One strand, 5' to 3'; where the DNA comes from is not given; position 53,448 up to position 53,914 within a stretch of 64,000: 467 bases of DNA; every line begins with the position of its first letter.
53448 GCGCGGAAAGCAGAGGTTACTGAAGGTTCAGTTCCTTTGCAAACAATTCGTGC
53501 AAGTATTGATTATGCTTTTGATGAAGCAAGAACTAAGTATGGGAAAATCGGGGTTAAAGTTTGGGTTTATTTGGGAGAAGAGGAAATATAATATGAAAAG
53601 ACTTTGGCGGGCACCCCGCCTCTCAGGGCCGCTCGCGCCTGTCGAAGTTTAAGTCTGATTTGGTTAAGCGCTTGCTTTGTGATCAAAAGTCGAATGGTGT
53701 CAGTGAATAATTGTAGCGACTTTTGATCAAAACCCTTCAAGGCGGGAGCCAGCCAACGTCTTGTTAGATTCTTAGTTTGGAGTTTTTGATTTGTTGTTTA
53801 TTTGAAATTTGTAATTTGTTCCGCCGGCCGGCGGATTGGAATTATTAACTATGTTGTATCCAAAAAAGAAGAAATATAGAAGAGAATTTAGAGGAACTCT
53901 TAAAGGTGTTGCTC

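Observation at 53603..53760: Second intergenic repeat family sharing a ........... boundary motif, one copy with a nested hairpin insert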

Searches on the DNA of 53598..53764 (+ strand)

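Call 71: build_rna_model(alignment_id=A6, structure=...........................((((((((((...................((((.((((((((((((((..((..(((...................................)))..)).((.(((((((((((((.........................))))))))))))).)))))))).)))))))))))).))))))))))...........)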
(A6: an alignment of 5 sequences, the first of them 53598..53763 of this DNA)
Model R1 built from alignment A6 (5 sequences, 225 columns); structure: as given.
model positions 173; base pairs 48; branch points 1; effective number of sequences 1.59; information 0.589 bits per position. Calibrated on 0.2 Mb of random sequence (short: E-values are rough).
structure used (alignment columns):
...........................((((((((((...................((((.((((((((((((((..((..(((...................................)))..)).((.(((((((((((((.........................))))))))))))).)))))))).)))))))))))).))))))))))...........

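Call 72: search_with_rna_model(model_id=R1, sources=[window, L003, L006, L007, L009, L017, L018, L019, L021, L023, L015], max_evalue=10, make_alignment=true)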
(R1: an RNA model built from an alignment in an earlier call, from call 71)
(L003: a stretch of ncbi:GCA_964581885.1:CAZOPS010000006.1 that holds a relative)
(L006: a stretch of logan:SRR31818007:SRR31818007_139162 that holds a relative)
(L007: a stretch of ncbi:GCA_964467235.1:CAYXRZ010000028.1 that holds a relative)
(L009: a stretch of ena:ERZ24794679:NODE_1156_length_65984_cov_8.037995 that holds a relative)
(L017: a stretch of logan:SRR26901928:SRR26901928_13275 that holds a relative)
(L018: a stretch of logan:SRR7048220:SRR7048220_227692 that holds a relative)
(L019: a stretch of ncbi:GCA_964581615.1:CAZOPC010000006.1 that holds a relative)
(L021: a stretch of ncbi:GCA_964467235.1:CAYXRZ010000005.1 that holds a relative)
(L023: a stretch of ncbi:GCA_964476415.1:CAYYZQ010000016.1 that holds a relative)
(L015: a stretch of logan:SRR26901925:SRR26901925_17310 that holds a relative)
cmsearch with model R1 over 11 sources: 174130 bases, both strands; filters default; matches with E-value up to 10: 14.
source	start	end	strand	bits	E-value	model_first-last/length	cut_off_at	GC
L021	12304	12476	+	188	6.1e-56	1-173/173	no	0.51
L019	6891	7062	+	187.5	9.1e-56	1-173/173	no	0.49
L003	1089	1260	+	172.4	4.2e-51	1-173/173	no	0.49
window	53598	53764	+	142.8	6.2e-42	1-173/173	no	0.51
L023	2629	2794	+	141.6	1.4e-41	1-173/173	no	0.49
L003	1298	1460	+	47.8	1.6e-12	1-173/173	no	0.4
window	15861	15983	+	44.4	1.8e-11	1-173/173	no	0.58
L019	6946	7060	-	39.5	6e-10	1-173/173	no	0.45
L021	12360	12474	-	35.2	1.3e-08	1-173/173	no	0.45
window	15602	15769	+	35.1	1.4e-08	1-173/173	no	0.49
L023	2709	2764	-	32.7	7.8e-08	84-140/173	no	0.43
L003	1171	1227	-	21.6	0.00021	84-140/173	no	0.4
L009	14309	14389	-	11.6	0.26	1-173/173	no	0.3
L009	13520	13566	+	8.4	2.5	87-137/173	no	0.21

Alignment A7: 14 matches aligned to the model, 220 columns, each read 5' to 3' on its own strand. Consensus structure (alignment columns), stored with it:
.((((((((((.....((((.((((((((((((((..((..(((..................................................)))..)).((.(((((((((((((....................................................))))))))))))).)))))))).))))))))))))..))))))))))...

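Call 79: search_with_rna_model(model_id=R1, source=window, filters=off, max_evalue=10)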
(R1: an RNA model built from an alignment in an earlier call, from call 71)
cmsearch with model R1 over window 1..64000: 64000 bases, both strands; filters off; matches with E-value up to 10: 74.
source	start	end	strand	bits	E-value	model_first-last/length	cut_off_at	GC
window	53598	53764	+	142.8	2.3e-42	1-173/173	no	0.51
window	15861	15983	+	44.4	6.6e-12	1-173/173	no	0.58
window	15602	15769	+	35.1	5.1e-09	1-173/173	no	0.49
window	53680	53729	-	21.3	9.6e-05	87-137/173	no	0.36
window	39965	40169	+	21.2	0.0001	1-173/173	no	0.49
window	62574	62628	-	11.3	0.12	1-173/173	no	0.29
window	28317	28351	+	11.1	0.14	1-173/173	no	0.37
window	2327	2367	+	10.3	0.24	1-173/173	no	0.41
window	56058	56212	+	10.2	0.25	1-173/173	no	0.41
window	50846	51042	+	10.2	0.26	1-173/173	no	0.48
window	18941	18983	-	10.1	0.28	1-173/173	no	0.74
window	6071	6108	+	10.1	0.28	1-173/173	no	0.5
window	16100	16163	+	9.3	0.5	1-173/173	no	0.42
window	57658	57728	-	9.2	0.53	1-173/173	no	0.48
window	48450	48517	+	8.9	0.65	1-173/173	no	0.47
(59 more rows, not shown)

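Call 86: search_with_rna_model(model_id=R1, sources=[L024, L025, L006, L009], filters=off, max_evalue=0.1)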
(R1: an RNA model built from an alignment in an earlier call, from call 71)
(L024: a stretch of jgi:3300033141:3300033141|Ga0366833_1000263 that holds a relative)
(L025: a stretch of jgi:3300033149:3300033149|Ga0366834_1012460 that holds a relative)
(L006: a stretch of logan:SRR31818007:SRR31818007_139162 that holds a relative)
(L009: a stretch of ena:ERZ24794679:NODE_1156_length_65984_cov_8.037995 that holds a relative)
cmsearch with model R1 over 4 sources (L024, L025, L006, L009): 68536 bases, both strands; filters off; matches with E-value up to 0.1: 4.
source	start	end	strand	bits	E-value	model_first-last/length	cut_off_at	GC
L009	19979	20102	+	19.7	0.00031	1-173/173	no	0.35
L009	19221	19280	+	14.1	0.018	1-173/173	no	0.35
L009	10710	10750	+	13.9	0.02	1-173/173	no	0.54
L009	14309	14389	-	11.7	0.099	1-173/173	no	0.3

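Call 95: search_dna_similar(query=window:53598-53764:+, collection=plasmids, mode=distant, max_evalue=0.001, max_rows=5)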
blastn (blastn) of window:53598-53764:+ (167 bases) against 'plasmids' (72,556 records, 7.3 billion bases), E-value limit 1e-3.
No match.
